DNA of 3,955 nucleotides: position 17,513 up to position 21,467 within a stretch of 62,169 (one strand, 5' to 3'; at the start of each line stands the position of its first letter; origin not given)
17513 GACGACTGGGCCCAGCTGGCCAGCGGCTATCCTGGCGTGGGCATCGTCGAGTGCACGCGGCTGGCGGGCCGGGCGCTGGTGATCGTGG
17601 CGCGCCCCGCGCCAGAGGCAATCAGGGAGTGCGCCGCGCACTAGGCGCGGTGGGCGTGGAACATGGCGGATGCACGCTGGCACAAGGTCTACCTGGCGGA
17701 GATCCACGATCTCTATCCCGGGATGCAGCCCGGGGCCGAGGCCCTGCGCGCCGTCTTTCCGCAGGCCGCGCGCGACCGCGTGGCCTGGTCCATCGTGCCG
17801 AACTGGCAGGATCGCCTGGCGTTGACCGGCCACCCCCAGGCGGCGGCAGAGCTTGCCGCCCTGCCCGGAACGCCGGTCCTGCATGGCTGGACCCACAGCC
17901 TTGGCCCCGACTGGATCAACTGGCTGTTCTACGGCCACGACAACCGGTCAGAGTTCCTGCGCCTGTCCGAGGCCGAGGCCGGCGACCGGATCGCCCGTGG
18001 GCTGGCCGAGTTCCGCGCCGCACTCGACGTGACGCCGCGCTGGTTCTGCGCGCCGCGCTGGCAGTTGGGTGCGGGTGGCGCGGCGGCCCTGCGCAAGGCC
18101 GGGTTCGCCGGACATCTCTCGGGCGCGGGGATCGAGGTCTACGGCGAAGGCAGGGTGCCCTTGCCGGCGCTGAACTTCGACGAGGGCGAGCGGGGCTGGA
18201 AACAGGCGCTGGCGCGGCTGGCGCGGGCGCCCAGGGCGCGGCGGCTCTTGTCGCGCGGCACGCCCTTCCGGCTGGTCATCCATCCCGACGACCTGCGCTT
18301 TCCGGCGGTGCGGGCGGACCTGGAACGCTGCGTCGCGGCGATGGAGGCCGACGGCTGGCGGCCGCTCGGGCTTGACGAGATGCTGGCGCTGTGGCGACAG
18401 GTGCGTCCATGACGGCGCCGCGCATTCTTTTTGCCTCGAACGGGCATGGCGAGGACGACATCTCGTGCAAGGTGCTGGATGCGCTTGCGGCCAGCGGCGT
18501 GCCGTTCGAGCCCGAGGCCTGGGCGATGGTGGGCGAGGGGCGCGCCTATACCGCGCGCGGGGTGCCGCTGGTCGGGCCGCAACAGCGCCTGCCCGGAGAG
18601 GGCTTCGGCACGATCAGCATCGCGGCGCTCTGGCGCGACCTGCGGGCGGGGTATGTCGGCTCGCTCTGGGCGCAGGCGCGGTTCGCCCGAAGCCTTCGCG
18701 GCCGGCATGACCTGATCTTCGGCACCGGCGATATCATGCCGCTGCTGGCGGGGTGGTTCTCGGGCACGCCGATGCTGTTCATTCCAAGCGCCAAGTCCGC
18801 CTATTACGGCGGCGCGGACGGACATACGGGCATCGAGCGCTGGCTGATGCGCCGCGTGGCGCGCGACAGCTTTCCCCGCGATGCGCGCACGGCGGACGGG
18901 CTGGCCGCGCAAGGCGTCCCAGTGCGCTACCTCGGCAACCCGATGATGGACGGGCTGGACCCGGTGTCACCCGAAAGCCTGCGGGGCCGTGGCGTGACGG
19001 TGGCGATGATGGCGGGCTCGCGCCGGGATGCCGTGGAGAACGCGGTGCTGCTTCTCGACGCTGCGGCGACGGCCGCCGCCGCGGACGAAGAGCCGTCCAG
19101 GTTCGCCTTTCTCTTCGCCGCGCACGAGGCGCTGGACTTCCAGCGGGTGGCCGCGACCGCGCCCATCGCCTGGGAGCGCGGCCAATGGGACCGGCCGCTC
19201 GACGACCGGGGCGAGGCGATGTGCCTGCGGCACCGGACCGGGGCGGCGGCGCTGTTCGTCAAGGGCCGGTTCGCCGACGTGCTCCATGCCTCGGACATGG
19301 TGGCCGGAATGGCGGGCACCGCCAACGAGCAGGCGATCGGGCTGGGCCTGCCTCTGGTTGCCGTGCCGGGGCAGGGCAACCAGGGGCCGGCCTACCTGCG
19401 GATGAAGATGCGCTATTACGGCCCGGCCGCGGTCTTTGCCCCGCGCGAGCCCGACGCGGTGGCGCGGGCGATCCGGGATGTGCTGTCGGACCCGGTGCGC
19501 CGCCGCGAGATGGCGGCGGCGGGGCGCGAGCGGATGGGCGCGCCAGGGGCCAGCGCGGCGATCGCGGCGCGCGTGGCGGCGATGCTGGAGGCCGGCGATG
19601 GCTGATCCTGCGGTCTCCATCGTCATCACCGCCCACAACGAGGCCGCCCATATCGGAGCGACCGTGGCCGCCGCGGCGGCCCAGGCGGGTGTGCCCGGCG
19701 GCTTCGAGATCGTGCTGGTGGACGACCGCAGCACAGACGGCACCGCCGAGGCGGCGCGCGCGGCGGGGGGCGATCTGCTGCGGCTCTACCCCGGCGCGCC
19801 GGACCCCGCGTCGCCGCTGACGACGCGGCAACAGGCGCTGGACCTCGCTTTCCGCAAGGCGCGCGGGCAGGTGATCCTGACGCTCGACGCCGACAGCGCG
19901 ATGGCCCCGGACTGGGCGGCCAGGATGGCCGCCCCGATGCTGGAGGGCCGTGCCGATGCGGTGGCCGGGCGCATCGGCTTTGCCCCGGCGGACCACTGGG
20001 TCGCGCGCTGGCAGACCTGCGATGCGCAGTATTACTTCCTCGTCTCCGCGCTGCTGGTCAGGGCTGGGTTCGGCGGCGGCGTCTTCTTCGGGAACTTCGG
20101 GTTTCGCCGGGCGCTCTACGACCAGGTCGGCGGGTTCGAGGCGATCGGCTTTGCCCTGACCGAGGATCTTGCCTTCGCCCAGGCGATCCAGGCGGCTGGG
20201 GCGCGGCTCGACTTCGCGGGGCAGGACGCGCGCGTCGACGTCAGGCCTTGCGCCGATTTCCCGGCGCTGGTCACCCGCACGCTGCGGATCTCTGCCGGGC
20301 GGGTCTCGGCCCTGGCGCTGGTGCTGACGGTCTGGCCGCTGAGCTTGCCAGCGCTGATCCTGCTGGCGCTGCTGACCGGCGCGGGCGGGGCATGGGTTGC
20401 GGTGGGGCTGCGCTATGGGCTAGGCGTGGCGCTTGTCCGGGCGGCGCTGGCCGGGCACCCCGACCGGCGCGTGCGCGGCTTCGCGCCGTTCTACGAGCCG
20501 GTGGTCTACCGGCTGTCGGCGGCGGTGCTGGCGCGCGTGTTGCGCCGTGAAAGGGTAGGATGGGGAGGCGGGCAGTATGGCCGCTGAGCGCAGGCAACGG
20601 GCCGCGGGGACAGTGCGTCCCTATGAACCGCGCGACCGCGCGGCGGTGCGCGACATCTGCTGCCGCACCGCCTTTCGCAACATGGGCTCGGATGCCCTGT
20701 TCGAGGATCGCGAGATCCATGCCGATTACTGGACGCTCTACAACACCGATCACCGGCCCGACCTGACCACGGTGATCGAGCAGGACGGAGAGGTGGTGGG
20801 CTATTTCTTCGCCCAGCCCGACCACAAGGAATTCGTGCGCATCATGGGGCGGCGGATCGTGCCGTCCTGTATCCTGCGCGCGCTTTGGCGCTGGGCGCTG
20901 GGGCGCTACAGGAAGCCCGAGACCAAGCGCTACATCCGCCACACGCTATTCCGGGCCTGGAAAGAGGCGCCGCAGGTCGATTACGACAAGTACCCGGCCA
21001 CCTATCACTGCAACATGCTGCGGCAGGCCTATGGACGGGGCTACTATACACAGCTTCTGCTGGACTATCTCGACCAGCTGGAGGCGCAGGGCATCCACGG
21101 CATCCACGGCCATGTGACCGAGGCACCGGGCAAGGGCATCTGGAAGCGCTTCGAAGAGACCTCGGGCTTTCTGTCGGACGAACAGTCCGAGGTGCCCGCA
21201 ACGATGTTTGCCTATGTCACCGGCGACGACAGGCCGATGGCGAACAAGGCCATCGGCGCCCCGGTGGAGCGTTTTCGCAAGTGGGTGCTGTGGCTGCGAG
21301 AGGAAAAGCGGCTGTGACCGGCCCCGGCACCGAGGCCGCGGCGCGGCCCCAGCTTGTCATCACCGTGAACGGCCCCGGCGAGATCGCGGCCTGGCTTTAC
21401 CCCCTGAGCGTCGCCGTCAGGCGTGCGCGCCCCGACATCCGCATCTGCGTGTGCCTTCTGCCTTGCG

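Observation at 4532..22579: An 18-kb block combining Lpx, Lpt and Arn-like parts: candidate pathway for a second, lipid-A-like glycolipid with its own LptFG-type pair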

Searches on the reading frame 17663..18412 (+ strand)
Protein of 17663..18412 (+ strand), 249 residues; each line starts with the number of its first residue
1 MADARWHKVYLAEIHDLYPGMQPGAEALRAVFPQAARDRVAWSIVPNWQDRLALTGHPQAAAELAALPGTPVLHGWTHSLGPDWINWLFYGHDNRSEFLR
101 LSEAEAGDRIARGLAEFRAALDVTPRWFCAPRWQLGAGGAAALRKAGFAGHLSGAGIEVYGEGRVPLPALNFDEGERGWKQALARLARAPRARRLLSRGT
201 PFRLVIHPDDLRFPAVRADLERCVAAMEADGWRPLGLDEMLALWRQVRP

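Call 6: search_protein_families(library=pfam, proteins=[window:17663-18412:+], max_evalue=0.01)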
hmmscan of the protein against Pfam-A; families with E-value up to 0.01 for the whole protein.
window:17663-18412:+ (249 aa): 1 family
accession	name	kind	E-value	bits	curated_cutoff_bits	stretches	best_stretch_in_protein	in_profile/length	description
PF10096.14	DUF2334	-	5.4e-11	42.9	26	1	11-210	3-190/203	Uncharacterized protein conserved in bacteria (DUF2334)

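Call 8: search_protein_families(library=ncbifam, proteins=[window:17663-18412:+], max_evalue=0.01)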
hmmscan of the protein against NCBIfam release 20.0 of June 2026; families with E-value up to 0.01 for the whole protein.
window:17663-18412:+ (249 aa): 1 family
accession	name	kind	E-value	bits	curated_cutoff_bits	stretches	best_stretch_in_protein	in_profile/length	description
NF053788.1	GlcNAc_PG_deac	equivalog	2.5e-14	53.3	280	1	14-237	7-236/241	N-acetylglucosaminyl phosphatidylglycerol deacetylase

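Call 77: search_solved_structures(query=window:17663-18412:+, max_evalue=1)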
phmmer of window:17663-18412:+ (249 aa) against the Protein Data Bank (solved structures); distinct sequences matched with E-value up to 1: 1.
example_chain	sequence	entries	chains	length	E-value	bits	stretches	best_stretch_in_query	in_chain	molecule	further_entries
6ywe_E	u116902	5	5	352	0.31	13.7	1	108-195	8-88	Related to ribosomal protein L5, mitochondrial | 50S ribosomal protein L5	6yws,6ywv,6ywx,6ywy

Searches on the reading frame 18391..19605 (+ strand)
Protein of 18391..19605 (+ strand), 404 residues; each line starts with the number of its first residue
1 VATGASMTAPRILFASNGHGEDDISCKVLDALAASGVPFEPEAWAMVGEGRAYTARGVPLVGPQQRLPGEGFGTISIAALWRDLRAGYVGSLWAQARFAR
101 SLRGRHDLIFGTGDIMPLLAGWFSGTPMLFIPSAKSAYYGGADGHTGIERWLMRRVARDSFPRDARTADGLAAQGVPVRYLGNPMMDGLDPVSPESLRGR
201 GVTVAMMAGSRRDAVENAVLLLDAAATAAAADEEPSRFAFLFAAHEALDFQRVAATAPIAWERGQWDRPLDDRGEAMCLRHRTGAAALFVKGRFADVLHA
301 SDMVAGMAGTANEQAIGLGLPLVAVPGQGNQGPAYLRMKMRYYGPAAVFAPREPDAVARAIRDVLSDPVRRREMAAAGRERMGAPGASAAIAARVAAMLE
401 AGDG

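Call 6: search_protein_families(library=pfam, proteins=[window:18391-19605:+], max_evalue=0.01)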
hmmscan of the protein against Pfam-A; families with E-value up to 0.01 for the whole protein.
window:18391-19605:+ (404 aa): 1 family
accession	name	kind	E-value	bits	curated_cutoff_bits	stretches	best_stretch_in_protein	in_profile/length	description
PF13524.12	Glyco_trans_1_2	-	0.0021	18.5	25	1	351-382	98-129/144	Glycosyl transferase-like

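Call 8: search_protein_families(library=ncbifam, proteins=[window:18391-19605:+], max_evalue=0.01)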
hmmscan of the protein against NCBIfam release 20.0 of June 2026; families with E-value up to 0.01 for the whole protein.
window:18391-19605:+ (404 aa): 2 families
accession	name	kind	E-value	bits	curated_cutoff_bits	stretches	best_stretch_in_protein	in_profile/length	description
TIGR03492.1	TIGR03492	hypoth_equivalog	1.3e-81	274.3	219.2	1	13-398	1-395/396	lipid-A-disaccharide synthase-related protein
NF041876.1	EPS_EpsE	equivalog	0.0059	15.9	400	1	349-384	343-378/389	exopolysaccharide biosynthesis GT4 family glycosyltransferase EpsE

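Call 24: search_dna_similar(query=window:18391-19605:+, collection=plasmids, mode=protein, max_rows=25)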
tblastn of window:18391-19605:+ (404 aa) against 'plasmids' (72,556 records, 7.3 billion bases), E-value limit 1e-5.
No match.

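Call 42: search_solved_structures(query=window:18391-19605:+, max_evalue=1)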
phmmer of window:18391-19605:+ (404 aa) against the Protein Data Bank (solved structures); distinct sequences matched with E-value up to 1: 0.

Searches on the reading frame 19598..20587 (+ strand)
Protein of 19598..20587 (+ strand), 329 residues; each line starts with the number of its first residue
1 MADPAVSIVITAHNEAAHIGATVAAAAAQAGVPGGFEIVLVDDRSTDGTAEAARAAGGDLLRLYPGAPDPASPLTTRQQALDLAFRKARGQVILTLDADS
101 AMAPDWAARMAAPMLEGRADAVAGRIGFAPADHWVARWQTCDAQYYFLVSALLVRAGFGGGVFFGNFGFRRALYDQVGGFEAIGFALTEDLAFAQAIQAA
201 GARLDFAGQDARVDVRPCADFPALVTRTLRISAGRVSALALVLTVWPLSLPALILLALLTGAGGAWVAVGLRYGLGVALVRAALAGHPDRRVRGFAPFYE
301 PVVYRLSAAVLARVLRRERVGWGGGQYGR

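Call 6: search_protein_families(library=pfam, proteins=[window:19598-20587:+], max_evalue=0.01)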
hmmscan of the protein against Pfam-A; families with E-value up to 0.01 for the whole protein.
window:19598-20587:+ (329 aa): 4 families
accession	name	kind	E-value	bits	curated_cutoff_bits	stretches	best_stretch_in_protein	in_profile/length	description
PF00535.33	Glycos_transf_2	-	1.7e-22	80.5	23.3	1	7-177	1-167/168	Glycosyl transferase family 2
PF13506.12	Glyco_transf_21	-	5e-15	55.8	21.7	1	83-230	24-171/174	Glycosyl transferase family 21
PF13632.12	Glyco_trans_2_3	-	3.6e-14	53.5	27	1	92-279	1-196/198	Glycosyl transferase family group 2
PF13641.12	Glyco_tranf_2_3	-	3.5e-12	47.3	27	1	4-229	1-225/230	Glycosyltransferase like family 2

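Call 8: search_protein_families(library=ncbifam, proteins=[window:19598-20587:+], max_evalue=0.01)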
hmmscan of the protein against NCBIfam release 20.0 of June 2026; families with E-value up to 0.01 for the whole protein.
window:19598-20587:+ (329 aa): 16 families
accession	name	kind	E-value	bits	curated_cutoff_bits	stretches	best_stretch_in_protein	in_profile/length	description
NF041875.1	EPS_EpsD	equivalog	6.7e-21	75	370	1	6-211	1-203/325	exopolysaccharide biosynthesis glycosyltransferase EpsD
TIGR03469.1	HpnB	hypoth_equivalog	3.7e-17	62.4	379.25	2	4-58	44-97/386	hopene-associated glycosyltransferase HpnB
TIGR04283.1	glyco_like_mftF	equivalog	5.8e-16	58.7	182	1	6-209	1-180/221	TIGR04283 family arsenosugar biosynthesis glycosyltransferase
TIGR03965.1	mycofact_glyco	equivalog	1.3e-11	44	280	1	4-286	74-350/467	mycofactocin biosynthesis glycosyltransferase MftF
TIGR03472.1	HpnI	equivalog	3e-11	42.8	310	1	85-325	122-360/373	bacteriohopanetetrol glucosamine biosynthesis glycosyltransferase HpnI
NF010496.0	PRK13915.1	equivalog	3.5e-10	39.5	262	1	5-116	32-144/307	glucosyl-3-phosphoglycerate synthase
TIGR04182.1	glyco_TIGR04182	equivalog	1.3e-09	37.9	325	1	6-124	2-107/293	S-layer glycoprotein N-glycosyltransferase AglJ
NF041865.1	EpsU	equivalog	1.5e-08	34.1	700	1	7-207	42-238/394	exopolysaccharide biosynthesis GT2 family glycosyltransferase EpsU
NF045692.1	OglycostaseCruG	equivalog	5e-08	32.3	600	1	5-210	42-251/386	2'-O-glycosyltransferase CruG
TIGR03937.1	PgaC_IcaA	equivalog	5.6e-07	28.9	422.3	1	4-200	45-236/407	poly-beta-1,6-N-acetyl-D-glucosamine synthase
NF058614.1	PPMAGASynPpgS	equivalog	3.3e-06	26.7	370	1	6-125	2-112/226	polyprenyl-phospho-N-acetylgalactosaminyl synthase PpgS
TIGR04242.1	nodulat_NodC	equivalog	6.4e-06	25.4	550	1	4-138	48-181/395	chitooligosaccharide synthase NodC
NF047683.1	TeichurnBiosyTuaG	equivalog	0.00016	21.4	400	1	3-108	5-105/252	teichuronic acid biosynthesis protein TuaG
NF041394.1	GtaseAglG_Halo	equivalog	0.00024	20.5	440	1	84-184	77-179/304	glucosyl-dolichyl phosphate glucuronosyltransferase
NF007986.1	PRK10714.1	equivalog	0.00024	20.2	529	1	6-116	8-117/316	undecaprenyl-phosphate 4-deoxy-4-formamido-L-arabinose transferase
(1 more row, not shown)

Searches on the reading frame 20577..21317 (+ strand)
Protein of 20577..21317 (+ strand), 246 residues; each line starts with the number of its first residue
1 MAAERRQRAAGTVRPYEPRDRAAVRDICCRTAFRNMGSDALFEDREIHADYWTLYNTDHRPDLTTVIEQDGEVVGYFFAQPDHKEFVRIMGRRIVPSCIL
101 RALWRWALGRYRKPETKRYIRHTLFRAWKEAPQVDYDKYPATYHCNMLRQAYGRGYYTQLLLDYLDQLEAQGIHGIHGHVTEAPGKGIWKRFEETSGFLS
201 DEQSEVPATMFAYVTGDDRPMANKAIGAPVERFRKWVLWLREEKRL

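Call 6: search_protein_families(library=pfam, proteins=[window:20577-21317:+], max_evalue=0.01)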
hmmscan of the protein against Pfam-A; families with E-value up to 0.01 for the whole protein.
window:20577-21317:+ (246 aa): 0 families

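Call 8: search_protein_families(library=ncbifam, proteins=[window:20577-21317:+], max_evalue=0.01)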
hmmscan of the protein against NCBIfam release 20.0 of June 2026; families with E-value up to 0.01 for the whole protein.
window:20577-21317:+ (246 aa): 0 families

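Call 44: search_solved_structures(query=window:20577-21317:+, max_evalue=1)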
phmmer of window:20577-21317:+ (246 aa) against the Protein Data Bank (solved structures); distinct sequences matched with E-value up to 1: 4.
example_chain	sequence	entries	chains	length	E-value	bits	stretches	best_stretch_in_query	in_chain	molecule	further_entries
4bmh_A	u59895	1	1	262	4.4e-12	49.2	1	11-183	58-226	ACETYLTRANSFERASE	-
3zj0_A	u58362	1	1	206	4.1e-05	26.3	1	43-186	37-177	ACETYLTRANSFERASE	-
6r45_A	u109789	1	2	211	0.016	17.9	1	10-87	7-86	O-GlcNAcase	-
9qep_A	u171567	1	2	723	0.12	15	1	10-87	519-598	O-GlcNAcase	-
